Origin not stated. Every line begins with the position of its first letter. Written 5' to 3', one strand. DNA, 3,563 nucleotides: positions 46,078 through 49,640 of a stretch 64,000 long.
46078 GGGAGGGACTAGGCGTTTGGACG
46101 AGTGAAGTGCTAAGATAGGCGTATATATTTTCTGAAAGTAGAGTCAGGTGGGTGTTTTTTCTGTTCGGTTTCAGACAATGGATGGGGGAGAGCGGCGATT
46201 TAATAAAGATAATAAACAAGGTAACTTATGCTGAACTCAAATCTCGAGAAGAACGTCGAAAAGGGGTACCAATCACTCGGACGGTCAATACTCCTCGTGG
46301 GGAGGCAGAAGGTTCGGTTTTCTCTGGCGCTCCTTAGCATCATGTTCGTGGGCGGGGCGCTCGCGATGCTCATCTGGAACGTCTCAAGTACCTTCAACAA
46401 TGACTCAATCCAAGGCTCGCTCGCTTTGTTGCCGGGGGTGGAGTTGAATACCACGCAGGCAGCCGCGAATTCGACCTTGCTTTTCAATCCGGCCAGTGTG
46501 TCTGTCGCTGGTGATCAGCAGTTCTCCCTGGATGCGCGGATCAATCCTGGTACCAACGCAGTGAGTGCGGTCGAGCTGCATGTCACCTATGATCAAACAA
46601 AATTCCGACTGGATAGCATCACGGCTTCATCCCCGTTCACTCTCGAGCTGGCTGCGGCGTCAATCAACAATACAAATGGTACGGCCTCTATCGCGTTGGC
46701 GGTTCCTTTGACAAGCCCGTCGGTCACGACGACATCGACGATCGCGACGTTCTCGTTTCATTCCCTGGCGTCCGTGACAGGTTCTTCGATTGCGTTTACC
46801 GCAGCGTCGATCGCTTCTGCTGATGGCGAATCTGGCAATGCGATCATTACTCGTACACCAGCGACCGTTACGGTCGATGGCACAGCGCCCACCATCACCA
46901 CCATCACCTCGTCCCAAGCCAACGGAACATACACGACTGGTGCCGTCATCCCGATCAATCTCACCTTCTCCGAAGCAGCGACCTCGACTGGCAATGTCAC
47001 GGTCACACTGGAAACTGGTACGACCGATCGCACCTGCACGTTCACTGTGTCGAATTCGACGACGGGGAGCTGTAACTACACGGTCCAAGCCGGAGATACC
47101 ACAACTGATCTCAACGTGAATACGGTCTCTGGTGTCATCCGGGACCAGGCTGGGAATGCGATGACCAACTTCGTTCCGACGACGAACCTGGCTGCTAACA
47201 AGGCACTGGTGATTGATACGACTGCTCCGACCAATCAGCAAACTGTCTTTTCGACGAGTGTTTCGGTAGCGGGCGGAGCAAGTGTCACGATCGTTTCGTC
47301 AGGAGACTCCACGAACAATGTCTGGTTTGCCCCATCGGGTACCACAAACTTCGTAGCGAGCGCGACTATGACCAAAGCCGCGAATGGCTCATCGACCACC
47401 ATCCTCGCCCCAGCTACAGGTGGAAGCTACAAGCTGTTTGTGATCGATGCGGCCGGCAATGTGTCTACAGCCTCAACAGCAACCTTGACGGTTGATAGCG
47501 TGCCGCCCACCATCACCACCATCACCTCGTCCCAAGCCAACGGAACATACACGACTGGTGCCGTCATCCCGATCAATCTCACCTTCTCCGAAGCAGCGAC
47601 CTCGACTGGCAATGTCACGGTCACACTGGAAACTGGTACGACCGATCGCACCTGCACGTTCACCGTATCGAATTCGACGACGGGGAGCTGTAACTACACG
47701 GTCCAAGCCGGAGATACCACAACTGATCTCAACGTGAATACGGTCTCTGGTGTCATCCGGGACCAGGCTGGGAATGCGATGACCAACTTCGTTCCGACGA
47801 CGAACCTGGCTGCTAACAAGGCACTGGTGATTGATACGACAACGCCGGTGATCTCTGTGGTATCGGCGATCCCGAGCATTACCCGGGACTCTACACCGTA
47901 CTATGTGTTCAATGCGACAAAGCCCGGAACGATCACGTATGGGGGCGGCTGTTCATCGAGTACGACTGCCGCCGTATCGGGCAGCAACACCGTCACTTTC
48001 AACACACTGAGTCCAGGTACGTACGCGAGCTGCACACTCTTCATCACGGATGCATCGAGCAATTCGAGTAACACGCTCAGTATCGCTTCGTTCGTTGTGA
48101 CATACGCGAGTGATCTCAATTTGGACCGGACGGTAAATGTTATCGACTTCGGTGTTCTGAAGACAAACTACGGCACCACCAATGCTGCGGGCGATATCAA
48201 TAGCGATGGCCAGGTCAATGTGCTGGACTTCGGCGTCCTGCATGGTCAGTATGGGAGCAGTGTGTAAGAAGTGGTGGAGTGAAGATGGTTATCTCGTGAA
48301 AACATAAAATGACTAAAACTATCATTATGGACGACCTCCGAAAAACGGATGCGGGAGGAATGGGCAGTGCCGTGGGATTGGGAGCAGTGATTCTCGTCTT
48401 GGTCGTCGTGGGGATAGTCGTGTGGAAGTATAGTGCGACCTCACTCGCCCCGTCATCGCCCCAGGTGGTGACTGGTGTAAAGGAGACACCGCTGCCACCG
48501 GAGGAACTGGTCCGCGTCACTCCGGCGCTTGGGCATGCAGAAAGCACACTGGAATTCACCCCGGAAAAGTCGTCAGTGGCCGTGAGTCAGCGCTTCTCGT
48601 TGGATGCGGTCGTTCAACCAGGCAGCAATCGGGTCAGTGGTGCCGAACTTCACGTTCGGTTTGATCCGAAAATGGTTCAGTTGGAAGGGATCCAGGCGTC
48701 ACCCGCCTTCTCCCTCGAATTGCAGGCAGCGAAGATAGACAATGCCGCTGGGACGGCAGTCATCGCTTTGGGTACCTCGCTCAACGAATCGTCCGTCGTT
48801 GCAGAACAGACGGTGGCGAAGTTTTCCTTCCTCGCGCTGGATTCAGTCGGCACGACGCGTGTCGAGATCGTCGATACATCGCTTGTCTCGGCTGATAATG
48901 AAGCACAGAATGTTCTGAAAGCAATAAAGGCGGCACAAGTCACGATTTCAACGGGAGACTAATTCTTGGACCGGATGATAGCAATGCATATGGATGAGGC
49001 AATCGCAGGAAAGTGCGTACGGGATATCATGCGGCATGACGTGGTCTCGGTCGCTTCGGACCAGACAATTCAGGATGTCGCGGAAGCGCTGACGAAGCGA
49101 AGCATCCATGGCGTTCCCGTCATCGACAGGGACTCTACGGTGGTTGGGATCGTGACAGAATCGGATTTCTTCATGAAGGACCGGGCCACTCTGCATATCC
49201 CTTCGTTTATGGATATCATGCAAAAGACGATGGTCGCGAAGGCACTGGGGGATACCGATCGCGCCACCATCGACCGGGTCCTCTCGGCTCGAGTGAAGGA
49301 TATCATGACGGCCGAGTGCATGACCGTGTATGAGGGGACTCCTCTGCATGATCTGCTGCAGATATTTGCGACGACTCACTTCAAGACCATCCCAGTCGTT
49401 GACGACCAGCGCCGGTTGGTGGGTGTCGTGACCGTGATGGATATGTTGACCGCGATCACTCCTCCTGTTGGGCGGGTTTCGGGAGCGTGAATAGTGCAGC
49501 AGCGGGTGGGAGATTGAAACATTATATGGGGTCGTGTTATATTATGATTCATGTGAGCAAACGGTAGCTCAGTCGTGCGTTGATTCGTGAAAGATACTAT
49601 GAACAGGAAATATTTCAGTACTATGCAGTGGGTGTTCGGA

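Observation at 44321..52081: Cohesin-dockerin surface-assembly locus: three cohesin-like paralogs, a cohesin-plus-dockerin scaffoldin and an FN3-dockerin protein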

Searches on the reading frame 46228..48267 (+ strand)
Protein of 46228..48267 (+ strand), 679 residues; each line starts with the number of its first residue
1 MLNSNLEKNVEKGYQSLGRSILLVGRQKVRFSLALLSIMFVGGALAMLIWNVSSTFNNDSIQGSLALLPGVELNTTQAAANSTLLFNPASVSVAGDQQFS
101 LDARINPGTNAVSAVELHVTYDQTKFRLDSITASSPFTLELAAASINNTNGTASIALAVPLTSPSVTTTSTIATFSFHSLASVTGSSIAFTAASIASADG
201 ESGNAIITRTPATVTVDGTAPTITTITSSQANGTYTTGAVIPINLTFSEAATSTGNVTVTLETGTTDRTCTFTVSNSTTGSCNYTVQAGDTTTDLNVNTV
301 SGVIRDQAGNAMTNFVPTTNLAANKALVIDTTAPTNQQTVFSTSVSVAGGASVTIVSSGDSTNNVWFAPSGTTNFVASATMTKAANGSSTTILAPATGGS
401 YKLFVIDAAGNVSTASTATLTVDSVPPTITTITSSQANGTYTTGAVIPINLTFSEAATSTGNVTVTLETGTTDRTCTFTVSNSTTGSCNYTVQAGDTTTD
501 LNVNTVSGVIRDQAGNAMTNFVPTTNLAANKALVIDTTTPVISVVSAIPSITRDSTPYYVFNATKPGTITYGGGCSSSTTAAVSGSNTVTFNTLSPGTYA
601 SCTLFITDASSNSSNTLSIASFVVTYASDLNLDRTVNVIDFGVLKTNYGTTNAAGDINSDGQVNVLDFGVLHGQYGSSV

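Call 3: search_protein_families(library=pfam, proteins=[window:46228-48267:+], max_evalue=1)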
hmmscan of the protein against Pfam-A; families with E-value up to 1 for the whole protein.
window:46228-48267:+ (679 aa): 7 families
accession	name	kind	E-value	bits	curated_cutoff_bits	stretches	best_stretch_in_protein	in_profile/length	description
PF00404.24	Dockerin_1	-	6e-05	23.6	22.9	1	628-672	2-53/57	Dockerin type I domain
PF05506.17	PLipase_C_C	-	0.00063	21.1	24.4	2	458-500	11-52/80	Bacterial phospholipase C, C-terminal domain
PF19477.4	DUF6014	-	0.015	15.5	25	0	217-258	104-144/174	Family of unknown function (DUF6014)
PF17656.6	ChapFlgA_N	-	0.031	15.1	27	0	230-274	26-73/77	FlgA N-terminal domain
PF06832.18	BiPBP_C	-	0.15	12.4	26.8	1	380-414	53-87/90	Penicillin-Binding Protein C-terminus Family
PF11441.14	MxiM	-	0.17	12.6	25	0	273-310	38-75/115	Pilot protein MxiM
PF24507.1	Ig_CFAP65_4th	-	0.2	12.5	27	0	271-328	1-59/76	CFAP65, fourth Ig-like domain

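Call 4: search_protein_families(library=ncbifam, proteins=[window:46228-48267:+], max_evalue=1)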
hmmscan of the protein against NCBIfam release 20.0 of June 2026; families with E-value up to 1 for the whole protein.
window:46228-48267:+ (679 aa): 1 family
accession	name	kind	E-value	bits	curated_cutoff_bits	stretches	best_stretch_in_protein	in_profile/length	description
NF052529.1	PG_M23_Pgp6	exception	1.9e-05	23.5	600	2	448-564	52-166/452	peptidoglycan metallopeptidase Pgp6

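Call 28: find_homologous_proteins(query=window:46228-48267:+, max_evalue=0.001)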
Query window:46228-48267:+ (679 aa): 727 proteins with E <= 0.001 among 8000 candidates; the best 120 are listed.
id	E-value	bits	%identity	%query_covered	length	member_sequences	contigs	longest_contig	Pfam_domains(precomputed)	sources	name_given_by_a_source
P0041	0.0e+0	1375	100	100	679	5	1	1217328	-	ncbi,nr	ncbi:MAG: hypothetical protein IPJ68_00860 [Candidatus Moraniibacteriota bacterium]|nr:MAG: hypothet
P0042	0.0e+0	1184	86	100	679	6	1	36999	PF00404.25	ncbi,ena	-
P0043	0.0e+0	1154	82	100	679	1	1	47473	PF00404.25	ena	-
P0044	6.4e-283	958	70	100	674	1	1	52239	-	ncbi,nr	ncbi:MAG: cohesin domain-containing protein [Candidatus Moranbacteria bacterium]|nr:cohesin domain-c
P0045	5.3e-274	929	69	100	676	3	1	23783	PF00963.25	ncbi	-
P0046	1.1e-199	683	88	56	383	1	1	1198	-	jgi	jgi:hypothetical protein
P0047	1.1e-168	581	59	44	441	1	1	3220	PF00404.25,PF19077.7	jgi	jgi:hypothetical protein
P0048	9.9e-144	499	45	51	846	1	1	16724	-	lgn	-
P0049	4.2e-138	480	44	96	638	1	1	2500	PF19077.7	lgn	-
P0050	1.5e-136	475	45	91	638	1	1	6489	-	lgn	-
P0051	2.2e-132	461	45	91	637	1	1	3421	-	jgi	jgi:large repetitive protein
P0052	7.4e-130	453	58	48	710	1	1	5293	PF17957.8,PF13750.13,PF01471.24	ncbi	-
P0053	3.0e-129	451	58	71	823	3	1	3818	PF17957.8,PF13750.13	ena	-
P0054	1.9e-125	438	69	15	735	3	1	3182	PF06832.19,PF19077.7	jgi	jgi:hypothetical protein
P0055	3.8e-125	437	42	63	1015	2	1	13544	-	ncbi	-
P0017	8.6e-92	327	72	38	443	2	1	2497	PF13205.13,PF00963.25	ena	-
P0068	1.2e-84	303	38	63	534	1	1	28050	PF00963.25,PF25788.3,PF00041.28,PF19077.7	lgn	-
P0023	2.0e-53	200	67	24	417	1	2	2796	PF17957.8,PF00963.25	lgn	-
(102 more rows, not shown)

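Call 44: predict_structure(alignment_id=A2)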
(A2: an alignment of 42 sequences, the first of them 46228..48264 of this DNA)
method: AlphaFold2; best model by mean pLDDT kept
length: 679 residues; sequences in the alignment: 42
mean_pLDDT: 76.8   pTM: 0.38
mean pLDDT of the five models: 76.8, 73.6, 73.2, 72.5, 72.3
residues with pLDDT >= 90: 257; 70-90: 194; 50-70: 122; < 50: 106
segments of 3 or more residues with pLDDT < 50: 1-30, 53-77, 323-325, 343-359, 372-394, 528-532
pLDDT, mean of each block of 10 residues (from residue 1): 38 41 37 64 69 42 38 48 96 90 96 97 97 97 97 97 92 97 93 95 92 85 82 77 87 84 86 88 86 78 76 64 52 54 46 48 56 40 45 52 62 62 69 72 79 79 81 82 84 71 79 71 57 65 93 94 95 92 95 93 93 93 94 94 94 90 94 93
secondary structure, 60 per line:
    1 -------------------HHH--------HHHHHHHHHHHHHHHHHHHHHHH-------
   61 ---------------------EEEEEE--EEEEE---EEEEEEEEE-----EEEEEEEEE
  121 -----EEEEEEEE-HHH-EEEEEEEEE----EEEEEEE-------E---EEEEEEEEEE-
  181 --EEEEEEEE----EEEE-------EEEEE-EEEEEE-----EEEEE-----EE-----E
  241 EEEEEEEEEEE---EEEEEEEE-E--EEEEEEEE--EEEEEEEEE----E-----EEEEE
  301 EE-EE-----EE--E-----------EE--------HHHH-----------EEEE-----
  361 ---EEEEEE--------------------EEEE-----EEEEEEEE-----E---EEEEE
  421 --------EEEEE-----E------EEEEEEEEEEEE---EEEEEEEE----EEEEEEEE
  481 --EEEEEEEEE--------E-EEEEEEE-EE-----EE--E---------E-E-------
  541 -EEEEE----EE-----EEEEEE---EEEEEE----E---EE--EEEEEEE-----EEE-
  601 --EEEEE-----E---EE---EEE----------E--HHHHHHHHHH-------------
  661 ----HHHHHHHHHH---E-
elements in order (helices of 4 or more, strands of 3 or more residues): H31-53 E82-87 E90-94 E98-106 E112-120 E126-133 E139-147 E152-158 E170-179 E183-190 E195-198 E206-210 E212-217 E223-227 E240-251 E255-262 E267-274 E277-285 E296-302 H337-340 E352-355 E364-369 E390-393 E399-406 E416-420 E429-433 E446-457 E461-468 E473-480 E483-491 E502-508 E542-546 E558-563 E567-572 E585-591 E597-599 E603-607 E622-624 H638-647 H665-674

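Call 46: fold_search(model_id=the predicted structure, library=pdb)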
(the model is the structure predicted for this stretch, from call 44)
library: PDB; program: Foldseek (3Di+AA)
matches with E <= 10: 1997; with E <= 0.001: 175
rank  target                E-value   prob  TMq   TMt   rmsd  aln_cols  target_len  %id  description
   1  7som_D                2.5e-11  1.00  0.17  0.09  47.8       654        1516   10  Ciliary C2 central pair apparatus isolated from Chlamydomonas reinhardtii (released 2022-04-13)
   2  8dh9_A                8.2e-10  1.00  0.15  0.18  18.0       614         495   12  Leptin-bound leptin receptor complex-D3-D7 (released 2023-04-19)
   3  1e07                  2.1e-09  1.00  0.15  0.15  28.3       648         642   11  Model of human carcinoembryonic antigen by homology modelling and curve-fitting to experimental solution scattering data (released 2000-07-04)
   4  9flv_A                4.7e-09  1.00  0.16  0.22  24.9       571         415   15  CryoEM structure of the fragment-5 (2393-2807) in the grappling hook protein A (GhpA) in the bacterium Aureispira sp.  (released 2024-10-16)
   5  9ijj_E                6.2e-09  1.00  0.13  0.16  23.0       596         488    9  In situ structure of the central apparatus in mouse sperm axoneme. (released 2025-06-04)
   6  7q62_A                1.5e-08  1.00  0.14  0.09  44.7       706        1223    9  Structure of TEV cleaved A2ML1 dimer (A2ML1-TT dimer) (released 2022-04-20)
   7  2w1n                  2.2e-08  1.00  0.18  0.48   9.8       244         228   13  cohesin and fibronectin type-III double module construct from the Clostridium perfringens glycoside hydrolase GH84C (released 2009-02-03)
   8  6xi3                  2.7e-08  1.00  0.15  0.23  16.5       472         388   18  Crystal structure of tetra-tandem repeat in extending region of large adhesion protein (released 2020-10-14)
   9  9flw_A                3.4e-08  1.00  0.16  0.20  25.4       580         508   11  CryoEM structure of the fragment-6 (3571-4078) in the grappling hook protein A (GhpA) in the bacterium Aureispira sp.  (released 2024-10-16)
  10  7zgj_A                4.5e-08  1.00  0.14  0.15  44.7       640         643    9  Trypanosoma brucei gambiense ISG65 in complex with human complement component C3 (released 2023-04-05)
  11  8d82_A                4.7e-08  1.00  0.16  0.17  19.4       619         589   11  Cryo-EM structure of human IL-6 signaling complex in detergent: model containing full extracellular domains (released 2023-03-29)
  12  8s3o_A                5.0e-08  1.00  0.12  0.08  48.9       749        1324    9  Structure of native human CD109 (released 2025-03-05)
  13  9ijj_4H               5.5e-08  1.00  0.21  0.06  23.6       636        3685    9  In situ structure of the central apparatus in mouse sperm axoneme. (released 2025-06-04)
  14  6kgf_C                8.3e-08  1.00  0.18  0.75   2.8       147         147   16  Crystal structure of CaDoc0917(R16D)-CaCohA2 complex at pH 8.2 (released 2020-07-08)
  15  9fls_A                1.1e-07  1.00  0.16  0.26  21.0       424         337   15  CryoEM structure of the fragment-3 (2061-2397) in the grappling hook protein A (GhpA) in the bacterium Aureispira sp.  (released 2024-10-16)
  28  4ums                  5.0e-07  1.00  0.18  0.70   3.6       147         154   16  The crystal structure of the seventh ScaB type I cohesin from Pseudobacteroides cellulosolvens (released 2015-05-06)
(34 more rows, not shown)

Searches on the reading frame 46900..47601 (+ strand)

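Call 12: search_protein_families(library=pfam, proteins=[window:46900-47601:+], max_evalue=1)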
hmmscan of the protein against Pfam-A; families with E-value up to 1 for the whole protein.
window:46900-47601:+ (234 aa): 4 families
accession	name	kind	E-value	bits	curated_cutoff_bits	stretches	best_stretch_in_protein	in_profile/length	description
PF05506.17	PLipase_C_C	-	0.007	17.7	24.4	1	28-70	11-52/80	Bacterial phospholipase C, C-terminal domain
PF06832.18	BiPBP_C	-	0.032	14.6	26.8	1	137-190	31-87/90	Penicillin-Binding Protein C-terminus Family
PF14289.11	DUF4369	-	0.16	13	25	1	76-158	3-79/91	Domain of unknown function (DUF4369)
PF20224.3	DUF6583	-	0.63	9.1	27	1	31-138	350-444/473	Family of unknown function (DUF6583)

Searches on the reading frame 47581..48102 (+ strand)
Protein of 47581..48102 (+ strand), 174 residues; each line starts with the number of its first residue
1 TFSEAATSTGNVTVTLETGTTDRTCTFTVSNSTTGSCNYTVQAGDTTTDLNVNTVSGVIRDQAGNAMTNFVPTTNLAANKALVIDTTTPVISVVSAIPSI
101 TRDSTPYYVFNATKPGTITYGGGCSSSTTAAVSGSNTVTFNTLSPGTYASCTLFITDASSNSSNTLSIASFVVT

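Call 12: search_protein_families(library=pfam, proteins=[window:47581-48102:+], max_evalue=1)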
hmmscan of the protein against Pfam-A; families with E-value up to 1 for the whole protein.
window:47581-48102:+ (174 aa): 2 families
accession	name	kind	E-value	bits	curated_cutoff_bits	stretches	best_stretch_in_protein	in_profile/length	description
PF05506.17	PLipase_C_C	-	0.0034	18.7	24.4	1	9-49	11-52/80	Bacterial phospholipase C, C-terminal domain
PF13157.11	Enas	-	0.51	10.8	22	1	116-153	45-82/112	Endospore appendages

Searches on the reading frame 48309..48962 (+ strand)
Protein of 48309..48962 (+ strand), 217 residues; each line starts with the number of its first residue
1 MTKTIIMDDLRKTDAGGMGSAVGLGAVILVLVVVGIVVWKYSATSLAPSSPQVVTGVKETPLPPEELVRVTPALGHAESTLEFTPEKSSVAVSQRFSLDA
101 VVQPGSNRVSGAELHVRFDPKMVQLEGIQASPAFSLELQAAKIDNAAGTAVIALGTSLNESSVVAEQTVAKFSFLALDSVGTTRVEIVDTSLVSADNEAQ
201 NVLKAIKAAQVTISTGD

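Call 3: search_protein_families(library=pfam, proteins=[window:48309-48962:+], max_evalue=1)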
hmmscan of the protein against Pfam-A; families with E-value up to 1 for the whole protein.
window:48309-48962:+ (217 aa): 1 family
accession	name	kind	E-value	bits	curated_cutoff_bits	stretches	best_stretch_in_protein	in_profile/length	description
PF00963.24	Cohesin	-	9.6e-07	29.5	24.1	1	83-210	3-136/139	Cohesin domain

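Call 4: search_protein_families(library=ncbifam, proteins=[window:48309-48962:+], max_evalue=1)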
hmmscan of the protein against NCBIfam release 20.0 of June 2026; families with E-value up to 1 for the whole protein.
window:48309-48962:+ (217 aa): 0 families

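Call 71: search_protein_families(library=pfam, proteins=[P0199], max_evalue=0.01)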
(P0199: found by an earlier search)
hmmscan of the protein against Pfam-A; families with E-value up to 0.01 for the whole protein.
P0199 (290 aa): 0 families

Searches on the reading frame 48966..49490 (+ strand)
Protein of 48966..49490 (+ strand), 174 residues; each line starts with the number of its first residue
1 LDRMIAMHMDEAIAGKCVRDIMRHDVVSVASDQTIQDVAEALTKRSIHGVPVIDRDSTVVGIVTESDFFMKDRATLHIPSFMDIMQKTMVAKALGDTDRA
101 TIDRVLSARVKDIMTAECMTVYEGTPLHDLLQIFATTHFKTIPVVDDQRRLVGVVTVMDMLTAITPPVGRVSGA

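Call 3: search_protein_families(library=pfam, proteins=[window:48966-49490:+], max_evalue=1)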
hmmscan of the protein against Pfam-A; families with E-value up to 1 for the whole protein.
window:48966-49490:+ (174 aa): 2 families
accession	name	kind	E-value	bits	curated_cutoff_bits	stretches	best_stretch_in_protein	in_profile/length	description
PF00571.33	CBS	-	2.6e-29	101.8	24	2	18-69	1-52/57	CBS domain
PF23846.1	Cache_WalK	-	0.012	16.5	27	0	35-64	2-31/92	WalK sensor protein kinase Chache domain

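Call 4: search_protein_families(library=ncbifam, proteins=[window:48966-49490:+], max_evalue=1)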
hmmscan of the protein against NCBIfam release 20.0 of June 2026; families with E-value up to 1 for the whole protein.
window:48966-49490:+ (174 aa): 33 families (the best 25 are shown)
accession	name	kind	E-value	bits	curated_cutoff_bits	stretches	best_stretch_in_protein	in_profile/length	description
NF011447.0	PRK14869.2-3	equivalog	2.6e-16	59.3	522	2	18-69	70-121/540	putative manganese-dependent inorganic diphosphatase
TIGR01186.1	proV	subfamily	5.5e-14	52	326.6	2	104-164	298-357/363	betaine/proline/choline family ABC transporter ATP-binding protein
TIGR01302.1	IMP_dehydrog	equivalog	8.2e-14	51.3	481.5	2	16-98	143-223/450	IMP dehydrogenase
TIGR00400.1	mgtE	equivalog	4.1e-13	48.9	232.75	2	16-67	195-246/450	magnesium transporter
NF011443.0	PRK14869.1-5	equivalog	5.3e-13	48.3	335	2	106-162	67-123/546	putative manganese-dependent inorganic diphosphatase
NF053603.1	HhpR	exception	6.1e-13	48.6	520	2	13-68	219-274/282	CBS domain-containing high hydrostatic pressure regulator HhpR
NF041552.1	TF_PrdR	equivalog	1.5e-12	46.6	795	2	16-87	6-78/577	sigma-54 dependent transcriptional regulator PrdR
NF011442.0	PRK14869.1-4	equivalog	3.4e-12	45.6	400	2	17-68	71-122/543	putative manganese-dependent inorganic diphosphatase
NF011445.0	PRK14869.2-1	equivalog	8e-12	44.3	483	2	90-159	51-119/548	putative manganese-dependent inorganic diphosphatase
NF041630.1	CBS_CbpB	equivalog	1.3e-11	44.6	125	2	84-164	57-135/143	cyclic-di-AMP-binding protein CbpB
NF011449.0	PRK14869.2-5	equivalog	1.7e-11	43.9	411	1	107-161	66-121/451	putative manganese-dependent inorganic diphosphatase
NF011440.0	PRK14869.1-2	equivalog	2.8e-11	42.8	746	2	102-161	62-120/541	putative manganese-dependent inorganic diphosphatase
NF005869.0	PRK07807.1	equivalog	1.2e-10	41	549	2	11-97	84-166/479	GuaB1 family IMP dehydrogenase-related protein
NF011448.0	PRK14869.2-4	equivalog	4.2e-10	38.5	562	2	18-69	76-127/563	putative manganese-dependent inorganic diphosphatase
NF011441.0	PRK14869.1-3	equivalog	8.8e-10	37.8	753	2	104-161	64-121/548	putative manganese-dependent inorganic diphosphatase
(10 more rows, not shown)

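Call 71: search_protein_families(library=pfam, proteins=[P0199], max_evalue=0.01)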
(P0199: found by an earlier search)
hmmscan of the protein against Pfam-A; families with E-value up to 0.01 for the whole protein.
P0199 (290 aa): 0 families
